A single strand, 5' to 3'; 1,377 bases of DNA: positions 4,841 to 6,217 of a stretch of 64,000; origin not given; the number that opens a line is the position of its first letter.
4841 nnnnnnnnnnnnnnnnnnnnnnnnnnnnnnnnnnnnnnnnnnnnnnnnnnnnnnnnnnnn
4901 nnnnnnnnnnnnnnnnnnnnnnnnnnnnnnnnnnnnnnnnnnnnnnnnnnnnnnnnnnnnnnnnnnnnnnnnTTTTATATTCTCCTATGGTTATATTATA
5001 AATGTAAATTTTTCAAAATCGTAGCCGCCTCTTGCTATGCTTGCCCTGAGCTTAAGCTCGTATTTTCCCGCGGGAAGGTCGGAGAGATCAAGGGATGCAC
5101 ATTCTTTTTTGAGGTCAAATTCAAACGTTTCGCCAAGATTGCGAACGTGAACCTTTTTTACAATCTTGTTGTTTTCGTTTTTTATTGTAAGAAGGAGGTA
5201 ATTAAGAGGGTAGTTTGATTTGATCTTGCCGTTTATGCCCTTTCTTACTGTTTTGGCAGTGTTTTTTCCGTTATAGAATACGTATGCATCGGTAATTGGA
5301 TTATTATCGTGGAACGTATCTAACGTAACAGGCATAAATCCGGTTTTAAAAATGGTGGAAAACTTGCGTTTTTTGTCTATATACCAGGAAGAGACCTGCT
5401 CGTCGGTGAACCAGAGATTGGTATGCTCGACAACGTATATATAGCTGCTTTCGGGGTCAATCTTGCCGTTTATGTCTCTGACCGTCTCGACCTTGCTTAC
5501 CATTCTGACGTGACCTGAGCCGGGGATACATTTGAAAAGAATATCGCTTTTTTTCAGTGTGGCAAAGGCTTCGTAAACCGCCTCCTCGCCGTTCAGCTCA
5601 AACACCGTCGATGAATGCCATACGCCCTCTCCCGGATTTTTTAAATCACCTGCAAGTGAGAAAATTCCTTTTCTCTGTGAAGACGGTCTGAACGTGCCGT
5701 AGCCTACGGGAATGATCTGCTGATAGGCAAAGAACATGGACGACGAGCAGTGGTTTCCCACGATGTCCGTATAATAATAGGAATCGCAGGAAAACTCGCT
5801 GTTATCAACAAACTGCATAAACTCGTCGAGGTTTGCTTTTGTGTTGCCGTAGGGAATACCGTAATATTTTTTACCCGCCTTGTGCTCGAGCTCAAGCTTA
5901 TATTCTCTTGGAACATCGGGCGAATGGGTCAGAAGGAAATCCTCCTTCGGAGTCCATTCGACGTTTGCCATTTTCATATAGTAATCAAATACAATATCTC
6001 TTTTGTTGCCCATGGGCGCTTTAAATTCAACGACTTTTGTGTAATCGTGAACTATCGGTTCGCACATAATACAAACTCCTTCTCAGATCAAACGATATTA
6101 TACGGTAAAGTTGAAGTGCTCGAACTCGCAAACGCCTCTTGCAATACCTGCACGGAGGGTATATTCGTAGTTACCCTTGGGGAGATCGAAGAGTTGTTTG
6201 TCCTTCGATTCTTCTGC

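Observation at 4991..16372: Lipoprotein and signal-less forms of the same family are interleaved, and localisation seems to have switched within subclades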

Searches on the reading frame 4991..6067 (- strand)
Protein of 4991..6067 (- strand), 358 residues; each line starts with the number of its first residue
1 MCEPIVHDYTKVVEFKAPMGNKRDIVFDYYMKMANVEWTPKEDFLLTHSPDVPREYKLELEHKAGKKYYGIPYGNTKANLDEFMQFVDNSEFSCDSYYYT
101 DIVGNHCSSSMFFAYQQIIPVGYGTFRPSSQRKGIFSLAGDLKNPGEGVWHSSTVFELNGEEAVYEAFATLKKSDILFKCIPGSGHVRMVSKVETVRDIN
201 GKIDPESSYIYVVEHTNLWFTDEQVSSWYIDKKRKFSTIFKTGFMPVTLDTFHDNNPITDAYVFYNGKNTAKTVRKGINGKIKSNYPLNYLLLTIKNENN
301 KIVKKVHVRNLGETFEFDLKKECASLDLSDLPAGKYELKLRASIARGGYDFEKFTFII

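Call 6: search_protein_families(library=pfam, proteins=[window:4991-6067:-], max_evalue=1)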
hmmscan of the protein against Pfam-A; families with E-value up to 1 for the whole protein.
window:4991-6067:- (358 aa): 1 family
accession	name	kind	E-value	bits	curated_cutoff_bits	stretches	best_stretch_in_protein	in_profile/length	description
PF11589.14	DUF3244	-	0.0024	18.3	25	1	282-343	33-86/96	Domain of unknown function (DUF3244)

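Call 9: search_solved_structures(query=A1, max_evalue=10, show_alignments=2)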
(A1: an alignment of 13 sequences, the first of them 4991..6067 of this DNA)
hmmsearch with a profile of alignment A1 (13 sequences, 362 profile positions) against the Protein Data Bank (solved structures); distinct sequences matched with E-value up to 10: 24.
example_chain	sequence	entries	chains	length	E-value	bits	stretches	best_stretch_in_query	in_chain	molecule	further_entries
6xi3_AAA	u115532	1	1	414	2.2e-06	30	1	279-322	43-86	Large adhesion protein (Lap) involved in biofilm formation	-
4uys_A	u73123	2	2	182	0.024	16.7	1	27-112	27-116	FLOCCULATION PROTEIN FLO11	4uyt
4uyr_A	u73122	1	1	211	0.034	16.2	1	27-112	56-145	FLOCCULATION PROTEIN FLO11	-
7eh9_A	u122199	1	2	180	0.47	12.4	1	284-347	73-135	Basal-body rod modification protein FlgD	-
6nz0_Z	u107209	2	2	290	0.49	12.4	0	319-359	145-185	Dyslexia-associated protein KIAA0319-like protein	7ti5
3ga1_A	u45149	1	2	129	0.64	12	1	89-144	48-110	Nucleus accumbens-associated protein 1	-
7bhq_A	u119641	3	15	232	0.76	11.7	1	285-347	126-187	Basal-body rod modification protein FlgD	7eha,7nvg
4p23_C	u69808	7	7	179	0.79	11.7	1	219-257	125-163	H-2 class II histocompatibility antigen, A-B alpha chain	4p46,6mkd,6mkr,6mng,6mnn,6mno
6mnm_C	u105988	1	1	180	0.79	11.7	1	219-257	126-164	H-2 class II histocompatibility antigen, A-B alpha chain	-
2z31_C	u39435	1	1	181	0.8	11.7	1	219-257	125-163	H-2 class II histocompatibility antigen, A-U alpha chain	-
1u3h_C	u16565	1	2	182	0.81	11.7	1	220-257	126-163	H-2 class II histocompatibility antigen, A-U alpha chain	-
1lnu_A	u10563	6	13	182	0.81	11.7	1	220-257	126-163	H-2 class II histocompatibility antigen, A-B alpha chain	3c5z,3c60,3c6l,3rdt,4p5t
2pxy_C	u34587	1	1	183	0.81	11.7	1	220-257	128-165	H-2 class II histocompatibility antigen, A-U alpha chain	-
1jl4_A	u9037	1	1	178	0.83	11.6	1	221-257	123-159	H-2 CLASS II HISTOCOMPATIBILITY ANTIGEN, A-K ALPHA CHAIN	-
9l1l_A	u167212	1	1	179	0.84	11.6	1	221-257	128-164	H-2 class II histocompatibility antigen, A-K alpha chain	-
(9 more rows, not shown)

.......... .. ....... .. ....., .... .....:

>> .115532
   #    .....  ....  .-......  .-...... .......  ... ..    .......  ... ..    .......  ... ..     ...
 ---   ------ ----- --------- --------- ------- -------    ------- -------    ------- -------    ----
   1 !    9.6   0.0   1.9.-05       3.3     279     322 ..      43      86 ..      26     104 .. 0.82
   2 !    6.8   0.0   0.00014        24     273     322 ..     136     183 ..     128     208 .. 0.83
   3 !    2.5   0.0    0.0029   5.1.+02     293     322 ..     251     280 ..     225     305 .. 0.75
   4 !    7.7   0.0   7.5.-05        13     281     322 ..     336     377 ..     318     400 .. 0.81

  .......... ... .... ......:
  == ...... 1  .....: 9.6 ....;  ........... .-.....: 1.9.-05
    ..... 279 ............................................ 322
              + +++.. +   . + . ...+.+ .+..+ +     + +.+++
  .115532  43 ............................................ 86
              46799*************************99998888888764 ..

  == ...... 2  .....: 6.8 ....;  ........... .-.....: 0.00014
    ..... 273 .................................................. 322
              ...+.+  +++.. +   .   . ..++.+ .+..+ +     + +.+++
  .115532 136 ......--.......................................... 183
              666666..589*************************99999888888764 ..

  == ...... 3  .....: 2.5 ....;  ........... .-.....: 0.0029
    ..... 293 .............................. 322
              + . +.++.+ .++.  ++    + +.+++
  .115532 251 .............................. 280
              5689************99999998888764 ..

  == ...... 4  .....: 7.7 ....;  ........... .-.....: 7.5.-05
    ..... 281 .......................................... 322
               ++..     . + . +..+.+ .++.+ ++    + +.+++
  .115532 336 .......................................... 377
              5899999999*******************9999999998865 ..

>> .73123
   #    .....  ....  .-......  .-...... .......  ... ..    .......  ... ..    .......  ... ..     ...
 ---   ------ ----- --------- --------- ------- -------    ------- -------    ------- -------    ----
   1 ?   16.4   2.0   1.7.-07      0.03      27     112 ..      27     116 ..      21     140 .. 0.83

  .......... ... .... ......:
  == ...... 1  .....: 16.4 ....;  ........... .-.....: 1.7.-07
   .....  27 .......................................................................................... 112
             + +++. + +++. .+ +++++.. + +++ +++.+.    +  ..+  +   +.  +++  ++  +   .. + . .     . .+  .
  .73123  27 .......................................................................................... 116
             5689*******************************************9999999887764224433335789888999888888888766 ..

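Call 11: find_homologous_proteins(query=A1, max_evalue=0.001)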
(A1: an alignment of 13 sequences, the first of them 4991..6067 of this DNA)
Query A1 (13 sequences) (358 aa, profile of the alignment): 88 proteins with E <= 0.001 among 3148 candidates.
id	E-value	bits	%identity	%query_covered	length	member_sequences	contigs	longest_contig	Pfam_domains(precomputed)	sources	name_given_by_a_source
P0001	1.0e-162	559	43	100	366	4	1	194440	-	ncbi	-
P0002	1.6e-162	559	42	99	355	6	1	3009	-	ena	-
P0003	1.8e-162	558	43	100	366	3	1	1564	-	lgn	-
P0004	6.3e-161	553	43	100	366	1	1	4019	-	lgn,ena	-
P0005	3.5e-160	551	98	100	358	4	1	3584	-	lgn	-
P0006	3.5e-160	551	41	99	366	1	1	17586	-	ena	-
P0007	6.8e-160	550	55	96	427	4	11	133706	-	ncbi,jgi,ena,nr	ncbi:MAG: hypothetical protein E7615_01920 [Ruminococcaceae bacterium]|nr:hypothetical protein [Osci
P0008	1.7e-158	545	43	100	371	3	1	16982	-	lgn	-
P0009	2.3e-158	545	55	100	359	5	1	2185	-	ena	-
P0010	2.3e-158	545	45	99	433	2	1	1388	-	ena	-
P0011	9.0e-158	543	43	98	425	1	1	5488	-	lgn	-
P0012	1.5e-157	542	57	96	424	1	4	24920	-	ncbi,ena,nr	ncbi:MAG: hypothetical protein IJD37_05615 [Clostridia bacterium]|nr:hypothetical protein [Clostridi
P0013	3.4e-157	541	38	100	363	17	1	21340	-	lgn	-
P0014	4.0e-157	541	41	100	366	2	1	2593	-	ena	-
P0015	4.2e-157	541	60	100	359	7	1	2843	-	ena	-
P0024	4.1e-156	537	83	100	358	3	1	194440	-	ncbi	-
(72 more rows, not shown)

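Call 18: predict_structure(alignment_id=A1)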
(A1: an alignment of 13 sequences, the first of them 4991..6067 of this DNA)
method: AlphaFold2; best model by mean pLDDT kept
length: 358 residues; sequences in the alignment: 13
mean_pLDDT: 90.8   pTM: 0.89
mean pLDDT of the five models: 90.8, 89.2, 88.1, 87.6, 87.3
residues with pLDDT >= 90: 263; 70-90: 78; 50-70: 14; < 50: 3
segments of 3 or more residues with pLDDT < 50: 1-3
pLDDT, mean of each block of 10 residues (from residue 1): 55 92 97 96 92 82 96 92 92 89 91 91 71 82 92 96 98 96 91 97 98 95 94 98 95 91 91 87 93 94 90 86 88 94 93 92
secondary structure, 60 per line:
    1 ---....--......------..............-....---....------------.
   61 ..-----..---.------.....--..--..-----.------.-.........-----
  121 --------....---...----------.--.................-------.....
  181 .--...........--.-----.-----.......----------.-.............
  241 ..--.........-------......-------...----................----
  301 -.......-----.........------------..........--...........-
elements in order: E4-7 E10-15 H22-35 E37-40 E44-47 E60-62 H80-84 H107-115 E136-138 H152-168 E176-181 E184-194 E209-215 E228-235 H236-242 E245-249 H250-253 E261-266 E281-296 E302-308 E314-318 H319-322 E335-344 E347-357

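Call 27: find_encoding_contigs(protein=P0024, flank=10000, max_places=3)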
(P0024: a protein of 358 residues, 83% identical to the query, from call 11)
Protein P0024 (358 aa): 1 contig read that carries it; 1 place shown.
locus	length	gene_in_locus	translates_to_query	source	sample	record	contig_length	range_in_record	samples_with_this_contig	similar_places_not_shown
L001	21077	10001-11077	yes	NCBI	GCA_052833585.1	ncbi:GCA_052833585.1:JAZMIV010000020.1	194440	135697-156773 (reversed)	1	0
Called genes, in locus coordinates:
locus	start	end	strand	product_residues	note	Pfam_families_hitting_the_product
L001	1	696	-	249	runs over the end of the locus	PF01048:PNP_UDP_1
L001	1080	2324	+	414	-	-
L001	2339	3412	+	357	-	-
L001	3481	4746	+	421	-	-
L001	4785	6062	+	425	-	-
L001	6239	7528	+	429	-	-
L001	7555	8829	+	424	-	-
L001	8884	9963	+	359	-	-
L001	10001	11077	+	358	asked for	-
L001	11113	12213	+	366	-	-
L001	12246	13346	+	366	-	-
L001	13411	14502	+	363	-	-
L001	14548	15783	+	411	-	-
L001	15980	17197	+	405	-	-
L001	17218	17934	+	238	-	-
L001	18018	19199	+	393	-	-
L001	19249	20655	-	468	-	PF02878:PGM_PMM_I, PF02879:PGM_PMM_II, PF02880:PGM_PMM_III, PF00408:PGM_PMM_IV (weak)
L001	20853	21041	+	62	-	-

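Call 33: fold_search(model_id=the predicted structure, library=pdb)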
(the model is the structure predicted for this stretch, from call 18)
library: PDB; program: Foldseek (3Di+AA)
matches with E <= 10: 1025; with E <= 0.001: 0
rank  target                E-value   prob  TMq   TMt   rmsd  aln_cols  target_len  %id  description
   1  4g5a_A                4.7e-03  1.00  0.15  0.40   4.2        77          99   19  Crystal structure of a putative member of duf 3244 protein family (BT_1867) from Bacteroides thetaiotaomicron VPI-5482 (released 2012-09-19)
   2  7ox5_K                6.2e-03  0.35  0.13  0.22  17.4       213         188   14  hIL-9:hIL-9Ra complex (released 2022-12-28)
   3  2vkx_B                6.9e-03  0.41  0.14  0.22  18.5       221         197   11  Human NCAM, FN3 domains 1 and 2, M610R mutant (released 2008-02-26)
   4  8pb1_D                1.2e-02  0.54  0.16  0.26  14.3       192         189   13  Cryo-EM structure of a pre-dimerized murine IL-12 complete extracellular signaling complex (Class 1), obtained after l (released 2024-02-07)
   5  8gul_A                1.2e-02  0.16  0.16  0.13  23.8       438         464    7  Chitin-active AA10 LPMO (GbpA) complexed with Cu(II) from Vibrio campbellii (released 2023-06-21)
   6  8vjh_A                1.4e-02  0.21  0.14  0.08  17.7       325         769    8  Cryo-EM of tail-tip of bacteriophage Chi (released 2024-10-02)
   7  2vkw_A                2.0e-02  0.41  0.15  0.24  19.0       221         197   12  Human NCAM, FN3 domains 1 and 2 (released 2008-02-26)
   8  9c14                  2.1e-02  0.94  0.14  0.39   6.4        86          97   20  Structure of the CopC-like domain of YcnJ (released 2025-08-06)
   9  6za2_B                2.2e-02  0.41  0.15  0.06  16.2       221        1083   11  Crystal structure of dimeric latent PorU from Porphyromonas gingivalis (released 2021-09-29)
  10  5lkn_MODEL_1_A        2.4e-02  0.90  0.15  0.38   5.9        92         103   15  NMR solution structure of human FNIII domain 2 of NCAM (released 2016-09-14)
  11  2xwx_A                2.7e-02  0.38  0.17  0.16  15.4       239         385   10  Vibrio cholerae colonization factor GbpA crystal structure (released 2011-11-16)
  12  8iyk_F                2.7e-02  0.05  0.11  0.06  29.9       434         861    9  Tail tip conformation 1 of phage lambda tail (released 2023-10-18)
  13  2vkw_B                2.8e-02  0.21  0.14  0.21  19.5       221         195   11  Human NCAM, FN3 domains 1 and 2 (released 2008-02-26)
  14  3l5h_A                2.8e-02  0.15  0.17  0.11  27.3       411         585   11  Crystal structure of the full ectodomain of human gp130: New insights into the molecular assembly of receptor complexe (released 2010-05-19)
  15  9e7m_Ja               3.7e-02  0.04  0.11  0.06  31.6       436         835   10  In situ cryoEM structure of bacteriophage Ur-lambda tail tip complex (released 2025-11-05)
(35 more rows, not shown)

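Call 36: find_related_loci(query=A1, collection=genome_contigs, flank=10000)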
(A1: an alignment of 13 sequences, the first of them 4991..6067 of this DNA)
Query A1 (358 aa) in genome_contigs; peptide patterns used: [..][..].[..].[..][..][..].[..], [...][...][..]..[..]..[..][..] (x = any residue, [..] = any of these).
37 stretches matched a pattern; 9 encode a relative of the query (tblastn E <= 1e-3); 8 distinct loci.
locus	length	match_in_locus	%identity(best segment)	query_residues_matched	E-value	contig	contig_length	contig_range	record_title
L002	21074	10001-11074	79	1-358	0e+0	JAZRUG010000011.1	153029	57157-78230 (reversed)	MAG: Eubacteriales bacterium isolate T1900045337_YK20190026.MAGScoT_cleanbin_000013 SGB_6621_k141_1686456, whole genome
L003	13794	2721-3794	70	1-358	2e-177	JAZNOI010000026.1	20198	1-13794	MAG: Eubacteriales bacterium isolate T1900044652_TS20190118.MAGScoT_cleanbin_000054 SGB_1440_k141_1660196, whole genome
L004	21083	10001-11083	44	4-358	7e-94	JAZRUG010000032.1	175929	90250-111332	MAG: Eubacteriales bacterium isolate T1900045337_YK20190026.MAGScoT_cleanbin_000013 SGB_6621_k141_221967, whole genome s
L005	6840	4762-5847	40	2-358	1e-90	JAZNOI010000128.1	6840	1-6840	MAG: Eubacteriales bacterium isolate T1900044652_TS20190118.MAGScoT_cleanbin_000054 SGB_1440_k141_49296, whole genome sh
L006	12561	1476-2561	42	3-358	9e-87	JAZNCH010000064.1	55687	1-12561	MAG: Eubacteriales bacterium isolate T1900044736_TS20190202.MAGScoT_cleanbin_000005 SGB_2022_k141_1251152, whole genome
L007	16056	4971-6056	41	3-358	2e-83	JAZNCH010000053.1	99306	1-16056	MAG: Eubacteriales bacterium isolate T1900044736_TS20190202.MAGScoT_cleanbin_000005 SGB_2022_k141_793613, whole genome s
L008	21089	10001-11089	40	1-358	1e-83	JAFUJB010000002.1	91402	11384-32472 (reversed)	MAG: Clostridia bacterium isolate RGIG4540 Roe_deer_Rectum-1__c61, whole genome shotgun sequence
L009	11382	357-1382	27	21-358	4e-31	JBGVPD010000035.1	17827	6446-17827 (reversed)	MAG: Eubacteriales bacterium isolate fecal_MAG_196 fecal_MAG_196_contig_0035, whole genome shotgun sequence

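Call 38: search_protein_representatives(alignment_id=A1)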
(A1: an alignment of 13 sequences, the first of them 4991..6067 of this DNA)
Query: 13 sequences, 362 profile positions. Proteins with E-value up to 0.001 (for the whole library): 1414; up to 1e-10: 998; up to 1e-30: 237. The best 150 are listed.
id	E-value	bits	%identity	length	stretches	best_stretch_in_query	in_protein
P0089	6.8e-163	558.1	-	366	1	4-362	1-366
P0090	5.0e-159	545.4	-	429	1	8-362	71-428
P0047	5.5e-151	518.9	-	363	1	4-362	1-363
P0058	3.8e-147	506.3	-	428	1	7-362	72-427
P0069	7.8e-142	488.8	-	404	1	8-361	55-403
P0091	4.9e-138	476.3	-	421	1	10-362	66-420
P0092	1.8e-131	454.7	-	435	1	10-362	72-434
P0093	1.6e-130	451.6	-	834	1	9-362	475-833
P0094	3.9e-130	450.3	-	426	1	9-361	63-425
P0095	9.0e-127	439.3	-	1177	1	9-362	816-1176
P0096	1.3e-126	438.8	-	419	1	8-362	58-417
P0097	2.0e-126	438.1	-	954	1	9-362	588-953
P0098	3.4e-123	427.5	-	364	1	9-362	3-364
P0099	7.8e-122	423.0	-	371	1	10-361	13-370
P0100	3.1e-121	421.0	-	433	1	12-362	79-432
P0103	1.0e-104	366.7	-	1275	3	24-360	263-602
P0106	1.2e-85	304.0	-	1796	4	19-321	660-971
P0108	5.9e-78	278.6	-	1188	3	24-352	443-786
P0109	7.7e-76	271.7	-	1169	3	20-329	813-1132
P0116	2.3e-69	250.4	-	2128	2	23-351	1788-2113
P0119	1.8e-67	244.2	-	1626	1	5-361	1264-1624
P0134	1.4e-58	215.0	-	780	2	24-344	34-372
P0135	1.4e-58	214.9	-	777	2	23-307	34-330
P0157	6.4e-52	193.0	-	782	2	24-315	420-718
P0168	3.9e-49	183.8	-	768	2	22-347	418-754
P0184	1.6e-46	175.2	-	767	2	24-312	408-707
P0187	4.6e-46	173.7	-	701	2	24-327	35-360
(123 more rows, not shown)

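Call 40: search_protein_families(library=pfam, proteins=[P0108, P0109, P0134, P0135, P0157, P0168, P0184, P0187], max_evalue=0.001)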
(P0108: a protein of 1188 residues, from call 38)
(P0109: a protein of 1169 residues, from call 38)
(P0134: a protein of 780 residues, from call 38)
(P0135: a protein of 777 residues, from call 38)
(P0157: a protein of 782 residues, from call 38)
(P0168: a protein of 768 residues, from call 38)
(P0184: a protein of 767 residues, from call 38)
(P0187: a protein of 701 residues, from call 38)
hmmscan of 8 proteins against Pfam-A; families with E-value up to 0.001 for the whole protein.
P0108 (1188 aa): 0 families

P0109 (1169 aa): 0 families

P0134 (780 aa): 1 family
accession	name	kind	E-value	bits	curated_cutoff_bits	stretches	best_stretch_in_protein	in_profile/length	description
PF18719.7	ArlS_N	-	0.00024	21.8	27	0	304-363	44-101/140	ArlS sensor domain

P0135 (777 aa): 0 families

P0157 (782 aa): 0 families

P0168 (768 aa): 0 families

P0184 (767 aa): 0 families

P0187 (701 aa): 0 families

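Call 41: search_protein_families(library=pfam, proteins=[P0093, P0095, P0097, P0103, P0106, P0116, P0119], max_evalue=0.001)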
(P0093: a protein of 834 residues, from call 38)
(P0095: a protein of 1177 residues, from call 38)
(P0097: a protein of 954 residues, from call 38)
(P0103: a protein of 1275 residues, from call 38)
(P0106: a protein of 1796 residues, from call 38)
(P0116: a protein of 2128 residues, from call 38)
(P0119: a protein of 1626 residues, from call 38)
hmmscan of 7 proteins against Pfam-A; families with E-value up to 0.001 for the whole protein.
P0093 (834 aa): 1 family
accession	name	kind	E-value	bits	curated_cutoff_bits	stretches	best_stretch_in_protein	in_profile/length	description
PF00404.24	Dockerin_1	-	3.1e-13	50.1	22.9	1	386-445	1-56/57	Dockerin type I domain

P0095 (1177 aa): 0 families

P0097 (954 aa): 2 families
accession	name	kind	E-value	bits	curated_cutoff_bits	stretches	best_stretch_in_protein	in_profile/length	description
PF13306.12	LRR_5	-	4e-14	53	27.7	1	398-473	7-81/127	BspA type Leucine rich repeat region (6 copies)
PF00404.24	Dockerin_1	-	9.1e-11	42.2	22.9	1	501-559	2-56/57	Dockerin type I domain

P0103 (1275 aa): 1 family
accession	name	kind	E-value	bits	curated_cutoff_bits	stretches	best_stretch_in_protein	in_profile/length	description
PF00395.25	SLH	-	2.7e-19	69.3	20.8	1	29-71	1-43/44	S-layer homology domain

P0106 (1796 aa): 1 family
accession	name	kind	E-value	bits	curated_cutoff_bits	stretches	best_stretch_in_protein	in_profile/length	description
PF12389.13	Peptidase_M73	-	7.6e-05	23.1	22.5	1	13-103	8-83/196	Camelysin metallo-endopeptidase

P0116 (2128 aa): 0 families

P0119 (1626 aa): 0 families

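Call 53: search_protein_families(library=padloc, proteins=[window:4991-6067:-], max_evalue=0.01)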
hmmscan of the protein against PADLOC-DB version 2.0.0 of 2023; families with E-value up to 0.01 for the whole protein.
window:4991-6067:- (358 aa): 0 families

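Call 54: search_protein_families(library=phrogs, proteins=[window:4991-6067:-], max_evalue=0.01)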
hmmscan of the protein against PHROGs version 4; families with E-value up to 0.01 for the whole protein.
window:4991-6067:- (358 aa): 0 families

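Call 57: search_protein_families(library=pfam, alignment_id=A2, max_evalue=0.01)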
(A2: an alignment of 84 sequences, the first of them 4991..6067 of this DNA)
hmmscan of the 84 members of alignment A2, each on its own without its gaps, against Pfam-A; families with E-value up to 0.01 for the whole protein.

A. member 1, window:4991-6067:- (358 aa): 1 family
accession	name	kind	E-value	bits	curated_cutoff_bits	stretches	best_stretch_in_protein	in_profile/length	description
PF11589.14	DUF3244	-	0.0024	18.3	25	0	282-343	33-86/96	Domain of unknown function (DUF3244)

B. families by the number of members that match (of 84 scanned): 18 families
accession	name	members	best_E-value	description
PF21827.1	New_glue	4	0.0013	New glue protein family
PF13860.13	FlgD_ig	2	0.00083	FlgD Ig-like domain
PF11589.14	DUF3244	2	0.00086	Domain of unknown function (DUF3244)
PF05257.22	CHAP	1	2.3e-06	CHAP domain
PF12671.13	Amidase_6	1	0.00047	Putative amidase domain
PF17210.9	SdrD_B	1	0.00068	SdrD B-like domain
PF24421.1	Ig_J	1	0.0017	Tip attachment protein J, Ig-like domain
PF17998.7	AgI_II_C2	1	0.0038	Cell surface antigen I/II C2 terminal domain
PF12973.13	Cupin_7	1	0.0043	ChrR Cupin-like domain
PF18962.6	Por_Secre_tail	1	0.0046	Secretion system C-terminal sorting domain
PF13620.12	CarboxypepD_reg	1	0.0054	Carboxypeptidase regulatory-like domain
PF14052.12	Caps_assemb_Wzi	1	0.0058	Capsule assembly protein Wzi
PF07581.17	Glug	1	0.0063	The GLUG motif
PF09716.15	ETRAMP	1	0.0065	Malarial early transcribed membrane protein (ETRAMP)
PF07495.19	Y_Y_Y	1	0.0068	Y_Y_Y domain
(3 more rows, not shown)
